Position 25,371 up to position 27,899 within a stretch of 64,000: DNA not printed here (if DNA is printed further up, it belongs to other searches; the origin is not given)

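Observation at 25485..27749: Hel308/Ski2-like helicase as the lone large plus-strand gene in a minus-strand block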

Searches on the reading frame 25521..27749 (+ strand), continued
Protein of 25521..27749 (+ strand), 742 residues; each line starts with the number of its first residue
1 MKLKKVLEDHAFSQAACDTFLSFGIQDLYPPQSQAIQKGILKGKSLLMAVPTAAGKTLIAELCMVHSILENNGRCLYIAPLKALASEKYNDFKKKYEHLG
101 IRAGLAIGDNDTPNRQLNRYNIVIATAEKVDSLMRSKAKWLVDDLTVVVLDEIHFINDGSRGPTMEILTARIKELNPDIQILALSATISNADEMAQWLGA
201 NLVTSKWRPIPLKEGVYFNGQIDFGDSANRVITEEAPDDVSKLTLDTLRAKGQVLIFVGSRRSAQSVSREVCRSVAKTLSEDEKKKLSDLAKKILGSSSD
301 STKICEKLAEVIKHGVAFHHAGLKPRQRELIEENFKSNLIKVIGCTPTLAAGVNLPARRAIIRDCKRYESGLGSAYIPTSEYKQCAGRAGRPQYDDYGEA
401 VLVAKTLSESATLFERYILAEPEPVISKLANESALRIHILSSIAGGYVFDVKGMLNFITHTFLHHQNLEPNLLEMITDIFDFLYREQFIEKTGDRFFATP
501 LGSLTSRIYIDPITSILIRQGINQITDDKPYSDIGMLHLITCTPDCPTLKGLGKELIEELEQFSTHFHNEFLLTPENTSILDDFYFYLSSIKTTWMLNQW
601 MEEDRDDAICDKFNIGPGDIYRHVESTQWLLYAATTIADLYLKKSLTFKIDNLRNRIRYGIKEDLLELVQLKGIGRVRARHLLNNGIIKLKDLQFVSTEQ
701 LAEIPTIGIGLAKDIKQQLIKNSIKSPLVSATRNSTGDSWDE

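Call 62: find_homologous_proteins(query=P0123, max_evalue=1e-20)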
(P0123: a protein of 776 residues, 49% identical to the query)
Query P0123 (776 aa): 8000 proteins with E <= 1e-20 among 8000 candidates; the best 120 are listed.
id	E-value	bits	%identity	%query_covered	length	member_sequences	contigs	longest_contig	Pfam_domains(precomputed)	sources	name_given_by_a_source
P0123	0.0e+0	1745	100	100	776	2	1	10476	PF12826.14,PF00270.36,PF20470.5,PF14520.13,PF00271.38,PF21280.3,PF22527.3,PF04851.22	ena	-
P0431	0.0e+0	1123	62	100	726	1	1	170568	PF12826.14,PF00270.36,PF20470.5,PF14520.13,PF00271.38,PF21280.3,PF22527.3,PF04851.22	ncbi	ncbi:MAG: DEAD/DEAH box helicase [Candidatus Omnitrophota bacterium]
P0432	2.2e-236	805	49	99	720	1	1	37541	PF12826.14,PF00270.36,PF10391.16,PF20470.5,PF14520.13,PF00271.38,PF21280.3,PF22527.3,PF04851.22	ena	-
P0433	4.8e-235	800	49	99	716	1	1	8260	PF00270.36,PF20470.5,PF14520.13,PF00271.38,PF21280.3,PF22527.3,PF04851.22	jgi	-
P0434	8.3e-235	799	49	99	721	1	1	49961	PF00270.36,PF20470.5,PF14520.13,PF00271.38,PF21280.3,PF22527.3,PF04851.22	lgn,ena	-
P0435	2.5e-234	798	49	99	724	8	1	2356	PF00270.36,PF20470.5,PF14520.13,PF00271.38,PF21280.3,PF22527.3,PF04851.22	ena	-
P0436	1.3e-233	795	48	99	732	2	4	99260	PF00270.36,PF20470.5,PF14520.13,PF00271.38,PF21280.3,PF22527.3,PF04851.22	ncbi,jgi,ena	-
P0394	1.3e-233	795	49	99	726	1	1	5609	PF12826.14,PF00270.36,PF10391.16,PF20470.5,PF14520.13,PF00271.38,PF21280.3,PF22527.3,PF04851.22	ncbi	-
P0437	1.3e-232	792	48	99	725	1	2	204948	PF00270.36,PF14520.13,PF00271.38,PF21280.3,PF22527.3,PF04851.22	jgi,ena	-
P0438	2.1e-232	791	50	98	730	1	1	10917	PF00270.36,PF20470.5,PF14520.13,PF00271.38,PF21280.3,PF04851.22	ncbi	ncbi:DEAD/DEAH box helicase [Candidatus Omnitrophota bacterium]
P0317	1.2e-231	789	49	99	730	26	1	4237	PF12826.14,PF00270.36,PF20470.5,PF14520.13,PF00271.38,PF21280.3,PF22527.3,PF04851.22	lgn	-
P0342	1.7e-231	788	50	99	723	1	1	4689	PF00270.36,PF20470.5,PF14520.13,PF00271.38,PF21280.3,PF22527.3,PF04851.22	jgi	jgi:helicase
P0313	2.7e-231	788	50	99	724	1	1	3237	PF12826.14,PF00270.36,PF20470.5,PF14520.13,PF00271.38,PF21280.3,PF22527.3,PF04851.22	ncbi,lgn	-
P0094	5.4e-231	787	46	100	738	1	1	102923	PF00270.36,PF20470.5,PF14520.13,PF00271.38,PF21280.3,PF00633.30,PF22527.3,PF04851.22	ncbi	-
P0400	6.9e-231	786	49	99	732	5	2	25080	PF00270.36,PF20470.5,PF14520.13,PF00271.38,PF21280.3,PF00633.30,PF22527.3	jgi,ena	jgi:helicase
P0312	7.1e-231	786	49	99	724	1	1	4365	PF12826.14,PF00270.36,PF20470.5,PF14520.13,PF00271.38,PF21280.3,PF22527.3,PF04851.22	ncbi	-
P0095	1.2e-230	786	47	100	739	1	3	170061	PF00270.36,PF20470.5,PF14520.13,PF00271.38,PF21280.3,PF00633.30,PF22527.3,PF04851.22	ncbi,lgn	-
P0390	1.7e-230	785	47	99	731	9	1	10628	PF12826.14,PF00270.36,PF20470.5,PF14520.13,PF00271.38,PF21280.3,PF22527.3,PF04851.22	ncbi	ncbi:MAG: ATP-dependent DNA helicase [Candidatus Hadarchaeales archaeon]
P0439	1.9e-230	785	48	99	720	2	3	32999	PF00270.36,PF20470.5,PF14520.13,PF00271.38,PF21280.3,PF22527.3,PF04851.22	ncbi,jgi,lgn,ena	-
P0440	2.0e-230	785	49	100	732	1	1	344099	PF00270.36,PF20470.5,PF14520.13,PF00271.38,PF21280.3,PF22527.3,PF04851.22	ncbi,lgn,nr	ncbi:MAG: DEAD/DEAH box helicase [Candidatus Omnitrophota bacterium]|nr:DEAD/DEAH box helicase [Cand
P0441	2.0e-230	785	48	99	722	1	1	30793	PF12826.14,PF00270.36,PF10391.16,PF20470.5,PF14520.13,PF00271.38,PF21280.3,PF22527.3,PF04851.22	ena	-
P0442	2.7e-230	784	49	99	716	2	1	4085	PF00270.36,PF20470.5,PF14520.13,PF00271.38,PF21280.3,PF04851.22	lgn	-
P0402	3.2e-230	784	47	98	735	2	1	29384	PF00270.36,PF20470.5,PF14520.13,PF00271.38,PF21280.3,PF22527.3,PF04851.22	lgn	-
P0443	3.6e-230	784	48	99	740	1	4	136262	PF00270.36,PF14520.13,PF00271.38,PF21280.3,PF22527.3,PF04851.22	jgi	jgi:helicase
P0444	2.0e-229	781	48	99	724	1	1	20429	PF00270.36,PF20470.5,PF14520.13,PF00271.38,PF21280.3,PF22527.3,PF04851.22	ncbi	ncbi:MAG: DEAD/DEAH box helicase [Candidatus Omnitrophota bacterium]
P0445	4.4e-229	780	46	99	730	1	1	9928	PF00270.36,PF10391.16,PF14520.13,PF00271.38,PF21280.3,PF22527.3,PF04851.22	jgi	-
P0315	4.7e-229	780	49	99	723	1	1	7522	PF12826.14,PF00270.36,PF20470.5,PF14520.13,PF00271.38,PF21280.3,PF22527.3,PF04851.22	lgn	-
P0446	1.0e-228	779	48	99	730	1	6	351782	PF00270.36,PF20470.5,PF14520.13,PF00271.38,PF21280.3,PF04851.22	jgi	-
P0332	1.5e-228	779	49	99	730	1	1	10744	PF12826.14,PF00270.36,PF14520.13,PF00271.38,PF21280.3,PF22527.3,PF04851.22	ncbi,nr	ncbi:MAG: ATP-dependent DNA helicase [Candidatus Hodarchaeaceae archaeon]|nr:ATP-dependent DNA helic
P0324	1.7e-228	778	48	99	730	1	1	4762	PF00270.36,PF14520.13,PF00271.38,PF21280.3,PF22527.3,PF04851.22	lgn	-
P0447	1.7e-228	778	46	99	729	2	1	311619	PF00270.36,PF20470.5,PF14520.13,PF00271.38,PF21280.3,PF22527.3,PF04851.22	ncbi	ncbi:MAG: DEAD/DEAH box helicase [Candidatus Omnitrophota bacterium]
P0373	2.0e-228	778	48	99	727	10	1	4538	PF00270.36,PF14520.13,PF00271.38,PF21280.3,PF22527.3,PF04851.22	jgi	-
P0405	2.4e-228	778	49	99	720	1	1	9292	PF00270.36,PF20470.5,PF14520.13,PF00271.38,PF21280.3,PF00633.30,PF22527.3,PF04851.22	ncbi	ncbi:MAG: ATP-dependent DNA helicase [Candidatus Hadarchaeales archaeon]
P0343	3.0e-228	778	49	99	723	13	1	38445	PF00270.36,PF14520.13,PF00271.38,PF21280.3,PF22527.3,PF04851.22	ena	-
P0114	3.1e-228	778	47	99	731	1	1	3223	PF12826.14,PF00270.36,PF20470.5,PF14520.13,PF00271.38,PF21280.3,PF22527.3,PF04851.22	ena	-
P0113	3.5e-228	777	46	99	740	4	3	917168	PF00270.36,PF14520.13,PF00271.38,PF21280.3,PF22527.3,PF04851.22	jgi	-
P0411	6.0e-228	777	48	99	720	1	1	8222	PF00270.36,PF20470.5,PF14520.13,PF00271.38,PF21280.3,PF00633.30,PF22527.3,PF04851.22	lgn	-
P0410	6.3e-228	777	48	99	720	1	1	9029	PF00270.36,PF20470.5,PF14520.13,PF00271.38,PF21280.3,PF00633.30,PF22527.3,PF04851.22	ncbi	ncbi:MAG: ATP-dependent DNA helicase [Candidatus Hadarchaeales archaeon]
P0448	6.4e-228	777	48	99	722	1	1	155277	PF00270.36,PF20470.5,PF14520.13,PF00271.38,PF21280.3,PF22527.3,PF04851.22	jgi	jgi:helicase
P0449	7.3e-228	776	48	99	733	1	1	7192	PF00270.36,PF20470.5,PF14520.13,PF00271.38,PF21280.3,PF22527.3,PF04851.22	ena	-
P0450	1.0e-227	776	48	99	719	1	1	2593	PF12826.14,PF00270.36,PF20470.5,PF14520.13,PF00271.38,PF21280.3,PF22527.3,PF04851.22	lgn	-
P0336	1.0e-227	776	49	99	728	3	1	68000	PF00270.36,PF14520.13,PF00271.38,PF21280.3,PF22527.3,PF04851.22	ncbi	-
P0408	1.1e-227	776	48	99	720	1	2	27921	PF00270.36,PF20470.5,PF14520.13,PF00271.38,PF21280.3,PF00633.30,PF22527.3,PF04851.22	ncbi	ncbi:MAG: ATP-dependent DNA helicase [Candidatus Hadarchaeales archaeon]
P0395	1.1e-227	776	48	98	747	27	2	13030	PF00270.36,PF20470.5,PF14520.13,PF00271.38,PF21280.3,PF22527.3,PF04851.22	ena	-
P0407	1.2e-227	776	48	99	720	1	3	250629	PF00270.36,PF20470.5,PF14520.13,PF00271.38,PF21280.3,PF00633.30,PF22527.3,PF04851.22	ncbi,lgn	ncbi:MAG: ATP-dependent DNA helicase [Candidatus Hadarchaeales archaeon]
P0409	1.2e-227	776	48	99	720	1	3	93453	PF00270.36,PF20470.5,PF14520.13,PF00271.38,PF21280.3,PF00633.30,PF22527.3,PF04851.22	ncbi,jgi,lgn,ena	ncbi:MAG: ATP-dependent DNA helicase [Candidatus Hadarchaeales archaeon]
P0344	1.8e-227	775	49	99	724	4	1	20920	PF12826.14,PF00270.36,PF14520.13,PF00271.38,PF21280.3,PF00633.30,PF22527.3,PF04851.22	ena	-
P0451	1.8e-227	775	48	97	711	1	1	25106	PF00270.36,PF20470.5,PF14520.13,PF00271.38,PF21280.3,PF22527.3,PF04851.22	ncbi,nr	ncbi:MAG: DEAD/DEAH box helicase [Candidatus Ratteibacteria bacterium]|nr:DEAD/DEAH box helicase [Ca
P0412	2.5e-227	775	48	99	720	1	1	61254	PF00270.36,PF20470.5,PF14520.13,PF00271.38,PF21280.3,PF00633.30,PF22527.3,PF04851.22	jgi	-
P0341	3.6e-227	774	49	99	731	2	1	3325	PF00270.36,PF20470.5,PF14520.13,PF00271.38,PF21280.3,PF22527.3,PF04851.22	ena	-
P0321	5.8e-227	773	48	99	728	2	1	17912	PF00270.36,PF20470.5,PF14520.13,PF00271.38,PF21280.3,PF22527.3,PF04851.22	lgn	-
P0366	7.1e-227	773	47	99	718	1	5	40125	PF00270.36,PF14520.13,PF00271.38,PF21280.3,PF22527.3,PF04851.22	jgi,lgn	jgi:helicase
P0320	7.3e-227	773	49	99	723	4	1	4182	PF12826.14,PF00270.36,PF20470.5,PF14520.13,PF00271.38,PF21280.3,PF22527.3,PF04851.22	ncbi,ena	-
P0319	1.2e-226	772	49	99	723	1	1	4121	PF12826.14,PF00270.36,PF20470.5,PF14520.13,PF00271.38,PF21280.3,PF22527.3,PF04851.22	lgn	-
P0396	1.3e-226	772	48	100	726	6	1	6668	PF00270.36,PF20470.5,PF14520.13,PF00271.38,PF21280.3,PF22527.3,PF04851.22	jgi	-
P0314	1.4e-226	772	49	99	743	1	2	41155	PF12826.14,PF00270.36,PF20470.5,PF14520.13,PF00271.38,PF21280.3,PF22527.3,PF04851.22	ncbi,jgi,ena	ncbi:hypothetical protein ES703_02278 [subsurface metagenome]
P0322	2.2e-226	771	47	99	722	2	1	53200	PF00270.36,PF20470.5,PF14520.13,PF00271.38,PF21280.3,PF22527.3,PF04851.22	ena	-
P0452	6.1e-226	770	45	99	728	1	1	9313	PF00270.36,PF10391.16,PF14520.13,PF00271.38,PF21280.3,PF22527.3,PF04851.22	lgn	-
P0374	7.7e-226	770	48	99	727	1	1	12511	PF12826.14,PF00270.36,PF14520.13,PF00271.38,PF21280.3,PF22527.3,PF04851.22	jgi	-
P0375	7.8e-226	770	48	99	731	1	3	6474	PF12826.14,PF00270.36,PF14520.13,PF00271.38,PF21280.3,PF22527.3,PF04851.22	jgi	-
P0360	8.0e-226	770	47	99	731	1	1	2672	PF00270.36,PF14520.13,PF00271.38,PF21280.3,PF22527.3,PF04851.22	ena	-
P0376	8.2e-226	770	48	99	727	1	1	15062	PF00270.36,PF14520.13,PF00271.38,PF21280.3,PF22527.3,PF04851.22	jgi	-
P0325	9.4e-226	769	48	99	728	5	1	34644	PF00270.36,PF20470.5,PF14520.13,PF00271.38,PF21280.3,PF22527.3,PF04851.22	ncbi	-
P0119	1.1e-225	769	46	99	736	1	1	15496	PF00270.36,PF14520.13,PF00271.38,PF21280.3,PF22527.3,PF04851.22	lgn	-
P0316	1.8e-225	768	48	99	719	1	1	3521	PF12826.14,PF00270.36,PF20470.5,PF14520.13,PF00271.38,PF21280.3,PF22527.3,PF04851.22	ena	-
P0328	2.1e-225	768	48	99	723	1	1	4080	PF12826.14,PF00270.36,PF20470.5,PF14520.13,PF00271.38,PF21280.3,PF22527.3,PF04851.22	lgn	-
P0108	2.4e-225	768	47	100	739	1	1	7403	PF00270.36,PF14520.13,PF00271.38,PF21280.3,PF00633.30,PF22527.3,PF04851.22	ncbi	-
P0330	2.9e-225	768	48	99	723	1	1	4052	PF12826.14,PF00270.36,PF20470.5,PF14520.13,PF00271.38,PF21280.3,PF22527.3,PF04851.22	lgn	-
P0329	3.3e-225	768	48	99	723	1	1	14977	PF12826.14,PF00270.36,PF20470.5,PF14520.13,PF00271.38,PF21280.3,PF22527.3,PF04851.22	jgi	jgi:helicase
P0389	4.0e-225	767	48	99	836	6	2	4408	PF00270.36,PF20470.5,PF14520.13,PF00271.38,PF21280.3,PF22527.3,PF04851.22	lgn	-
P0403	4.3e-225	767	48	99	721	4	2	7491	PF12826.14,PF00270.36,PF10391.16,PF20470.5,PF14520.13,PF00271.38,PF21280.3,PF22527.3,PF04851.22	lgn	-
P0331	4.5e-225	767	48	99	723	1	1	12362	PF12826.14,PF00270.36,PF20470.5,PF14520.13,PF00271.38,PF21280.3,PF22527.3,PF04851.22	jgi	jgi:helicase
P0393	9.1e-225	766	47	99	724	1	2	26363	PF00270.36,PF20470.5,PF14520.13,PF00271.38,PF21280.3,PF22527.3,PF04851.22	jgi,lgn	jgi:helicase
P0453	1.0e-224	766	48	99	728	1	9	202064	PF12826.14,PF00270.36,PF14520.13,PF00271.38,PF21280.3,PF22527.3,PF04851.22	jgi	-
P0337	1.3e-224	766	47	99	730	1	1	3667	PF00270.36,PF14520.13,PF00271.38,PF21280.3,PF22527.3,PF04851.22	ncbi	-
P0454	1.5e-224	765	45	99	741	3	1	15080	PF00270.36,PF20470.5,PF14520.13,PF00271.38,PF21280.3,PF22527.3,PF04851.22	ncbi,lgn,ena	-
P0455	1.7e-224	765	46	99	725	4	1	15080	PF00270.36,PF20470.5,PF14520.13,PF00271.38,PF21280.3,PF22527.3,PF04851.22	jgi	jgi:helicase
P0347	2.2e-224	765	47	99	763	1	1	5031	PF00270.36,PF20470.5,PF14520.13,PF00271.38,PF21280.3,PF22527.3,PF04851.22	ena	-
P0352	2.4e-224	765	55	62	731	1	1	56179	PF00270.36,PF14520.13,PF00271.38,PF21280.3,PF22527.3,PF04851.22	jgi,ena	-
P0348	2.5e-224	765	48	99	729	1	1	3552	PF12826.14,PF00270.36,PF14520.13,PF00271.38,PF21280.3,PF22527.3,PF04851.22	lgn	-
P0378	2.5e-224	765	47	99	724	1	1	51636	PF12826.14,PF00270.36,PF20470.5,PF14520.13,PF00271.38,PF21280.3,PF22527.3,PF04851.22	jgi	jgi:helicase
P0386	2.5e-224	765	48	99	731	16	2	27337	PF00270.36,PF20470.5,PF14520.13,PF00271.38,PF21280.3,PF22527.3,PF04851.22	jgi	jgi:helicase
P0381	2.7e-224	765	48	99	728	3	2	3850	PF00270.36,PF20470.5,PF14520.13,PF00271.38,PF21280.3,PF22527.3,PF04851.22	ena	-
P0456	2.9e-224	764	49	99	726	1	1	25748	PF00270.36,PF20470.5,PF14520.13,PF00271.38,PF21280.3,PF22527.3,PF04851.22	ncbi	ncbi:MAG: DEAD/DEAH box helicase [Candidatus Omnitrophota bacterium]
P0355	4.0e-224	764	48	98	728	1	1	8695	PF00270.36,PF10391.16,PF20470.5,PF14520.13,PF00271.38,PF21280.3,PF22527.3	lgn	-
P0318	4.5e-224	764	48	99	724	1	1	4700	PF12826.14,PF00270.36,PF20470.5,PF14520.13,PF00271.38,PF21280.3,PF22527.3,PF04851.22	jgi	-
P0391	5.6e-224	763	48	99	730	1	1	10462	PF00270.36,PF20470.5,PF14520.13,PF00271.38,PF21280.3,PF22527.3,PF04851.22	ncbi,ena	-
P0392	6.5e-224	763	48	98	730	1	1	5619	PF00270.36,PF20470.5,PF14520.13,PF00271.38,PF21280.3,PF22527.3,PF04851.22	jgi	-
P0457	6.7e-224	763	47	99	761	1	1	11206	PF00270.36,PF14520.13,PF00271.38,PF21280.3,PF22527.3,PF04851.22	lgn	-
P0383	7.0e-224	763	48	99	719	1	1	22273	PF12826.14,PF00270.36,PF20470.5,PF14520.13,PF00271.38,PF21280.3,PF22527.3,PF04851.22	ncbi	ncbi:MAG: ATP-dependent DNA helicase [Candidatus Hadarchaeales archaeon]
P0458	7.6e-224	763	47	99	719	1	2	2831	PF00270.36,PF20470.5,PF14520.13,PF00271.38,PF21280.3,PF22527.3,PF04851.22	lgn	-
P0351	8.5e-224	763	48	99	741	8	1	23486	PF00270.36,PF20470.5,PF14520.13,PF00271.38,PF21280.3,PF22527.3,PF04851.22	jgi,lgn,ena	-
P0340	1.3e-223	762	48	99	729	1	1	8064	PF00270.36,PF14520.13,PF00271.38,PF21280.3,PF22527.3,PF04851.22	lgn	-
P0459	1.3e-223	762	46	99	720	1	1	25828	PF00270.36,PF20470.5,PF14520.13,PF00271.38,PF21280.3,PF22527.3,PF04851.22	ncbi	-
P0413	1.3e-223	762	48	99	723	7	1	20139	PF12826.14,PF00270.36,PF20470.5,PF14520.13,PF00271.38,PF21280.3,PF22527.3,PF04851.22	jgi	-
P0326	2.3e-223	761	49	99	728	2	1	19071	PF00270.36,PF20470.5,PF14520.13,PF00271.38,PF21280.3,PF22527.3,PF04851.22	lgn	-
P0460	2.7e-223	761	48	98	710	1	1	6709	PF00270.36,PF10391.16,PF14520.13,PF00271.38,PF21280.3,PF22527.3,PF04851.22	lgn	-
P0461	2.9e-223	761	47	99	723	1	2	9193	PF00270.36,PF20470.5,PF14520.13,PF00271.38,PF21280.3,PF22527.3,PF04851.22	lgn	-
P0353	3.0e-223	761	55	63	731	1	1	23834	PF12826.14,PF00270.36,PF14520.13,PF00271.38,PF21280.3,PF22527.3,PF04851.22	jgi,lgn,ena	-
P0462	3.6e-223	761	54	63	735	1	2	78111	PF00270.36,PF20470.5,PF14520.13,PF00271.38,PF21280.3,PF22527.3,PF04851.22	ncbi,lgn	-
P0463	3.8e-223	761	47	99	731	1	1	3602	PF00270.36,PF14520.13,PF00271.38,PF21280.3,PF22527.3,PF04851.22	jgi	jgi:helicase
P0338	3.9e-223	761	47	99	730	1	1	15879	PF00270.36,PF14520.13,PF00271.38,PF21280.3,PF22527.3,PF04851.22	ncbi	-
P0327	1.1e-222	759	47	100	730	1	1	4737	PF12826.14,PF00270.36,PF20470.5,PF14520.13,PF00271.38,PF21280.3,PF22527.3,PF04851.22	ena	-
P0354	1.1e-222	759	48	99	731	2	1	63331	PF00270.36,PF20470.5,PF14520.13,PF00271.38,PF21280.3,PF22527.3,PF04851.22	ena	-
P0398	1.2e-222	759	47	99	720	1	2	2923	PF00270.36,PF20470.5,PF14520.13,PF00271.38,PF21280.3,PF22527.3,PF04851.22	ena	-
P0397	1.4e-222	759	48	98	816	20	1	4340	PF00270.36,PF20470.5,PF14520.13,PF00271.38,PF21280.3,PF22527.3,PF04851.22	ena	-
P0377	1.7e-222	759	47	99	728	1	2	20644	PF00270.36,PF20470.5,PF14520.13,PF00271.38,PF21280.3,PF22527.3,PF04851.22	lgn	-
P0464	2.4e-222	758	46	99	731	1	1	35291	PF00270.36,PF14520.13,PF00271.38,PF21280.3,PF22527.3,PF04851.22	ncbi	-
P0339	2.8e-222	758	49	99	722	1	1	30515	PF00270.36,PF20470.5,PF14520.13,PF00271.38,PF21280.3,PF22527.3,PF04851.22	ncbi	-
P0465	3.6e-222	758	54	63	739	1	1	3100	PF00270.36,PF10391.16,PF14520.13,PF00271.38,PF21280.3,PF22527.3,PF04851.22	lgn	-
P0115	7.0e-222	757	47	98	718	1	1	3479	PF00270.36,PF14520.13,PF00271.38,PF21280.3,PF22527.3,PF04851.22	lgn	-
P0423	7.0e-222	757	47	99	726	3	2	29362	PF12826.14,PF00270.36,PF10391.16,PF20470.5,PF14520.13,PF00271.38,PF21280.3,PF22527.3,PF04851.22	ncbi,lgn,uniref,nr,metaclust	ncbi:hypothetical protein AKJ35_00685 [candidate division MSBL1 archaeon SCGC-AAA833F18]|uniref:ATP-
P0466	1.1e-221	756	48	99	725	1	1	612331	PF00270.36,PF14520.13,PF00271.38,PF21280.3,PF04851.22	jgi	jgi:helicase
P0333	1.3e-221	756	48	99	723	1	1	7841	PF00270.36,PF20470.5,PF14520.13,PF00271.38,PF21280.3,PF22527.3,PF04851.22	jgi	-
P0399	1.3e-221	756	48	99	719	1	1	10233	PF12826.14,PF00270.36,PF20470.5,PF14520.13,PF00271.38,PF21280.3,PF22527.3,PF04851.22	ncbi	-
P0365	1.5e-221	755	46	99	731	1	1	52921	PF00270.36,PF20470.5,PF14520.13,PF00271.38,PF21280.3,PF22527.3,PF04851.22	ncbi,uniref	ncbi:MAG: ATP-dependent DNA helicase [Candidatus Hadarchaeum sp.]|uniref:ATP-dependent DNA helicase 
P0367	1.7e-221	755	49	98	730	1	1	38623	PF00270.36,PF20470.5,PF14520.13,PF00271.38,PF21280.3,PF04851.22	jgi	-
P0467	1.8e-221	755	48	99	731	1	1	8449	PF00270.36,PF14520.13,PF00271.38,PF21280.3,PF04851.22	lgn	-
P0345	1.9e-221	755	47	99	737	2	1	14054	PF12826.14,PF00270.36,PF20470.5,PF14520.13,PF00271.38,PF21280.3,PF22527.3,PF04851.22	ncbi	-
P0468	2.2e-221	755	45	99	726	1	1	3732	PF00270.36,PF14520.13,PF00271.38,PF21280.3,PF22527.3,PF04851.22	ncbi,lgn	-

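Call 67: find_encoding_contigs(protein=P0451, flank=7000, max_places=2)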
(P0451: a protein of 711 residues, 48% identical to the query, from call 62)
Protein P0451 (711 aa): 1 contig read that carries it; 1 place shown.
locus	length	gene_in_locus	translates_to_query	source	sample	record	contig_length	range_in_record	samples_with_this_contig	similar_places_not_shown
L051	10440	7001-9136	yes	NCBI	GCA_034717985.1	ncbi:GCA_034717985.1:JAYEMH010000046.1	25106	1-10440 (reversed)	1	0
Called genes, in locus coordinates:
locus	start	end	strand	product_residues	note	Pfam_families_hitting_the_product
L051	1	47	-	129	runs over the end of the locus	PF00515:TPR_1 (faint)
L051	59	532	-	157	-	PF05991:NYN_YacP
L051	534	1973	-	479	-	PF01541:GIY-YIG, PF27096:UvrC_M, PF02151:UVR (weak), PF08459:UvrC_RNaseH_dom, PF14520:HHH_5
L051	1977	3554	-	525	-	PF03023:MurJ, PF01554:MatE, PF13440:Polysacc_synt_3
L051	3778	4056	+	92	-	PF01649:Ribosomal_S20p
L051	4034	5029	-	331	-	PF06144:DNA_pol3_delta, PF21694:DNA_pol3_delta_C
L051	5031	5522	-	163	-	PF04390:LptE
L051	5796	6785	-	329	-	PF12895:ANAPC3 (faint), PF13512:TPR_18 (faint), PF13525:YfiO (weak), PF00515:TPR_1 (weak), PF13174:TPR_6, PF13525:YfiO, PF07719:TPR_2 (weak), PF13174:TPR_6, +6 more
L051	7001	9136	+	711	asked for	PF00270:DEAD, PF04851:ResIII, PF22527:DEXQc_Suv3 (weak), PF00271:Helicase_C, PF20470:HTH_61 (weak), PF21280:Helicase_dom4_arc, PF14520:HHH_5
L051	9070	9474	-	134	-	-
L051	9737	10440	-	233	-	PF00583:Acetyltransf_1 (faint), PF13508:Acetyltransf_7 (faint)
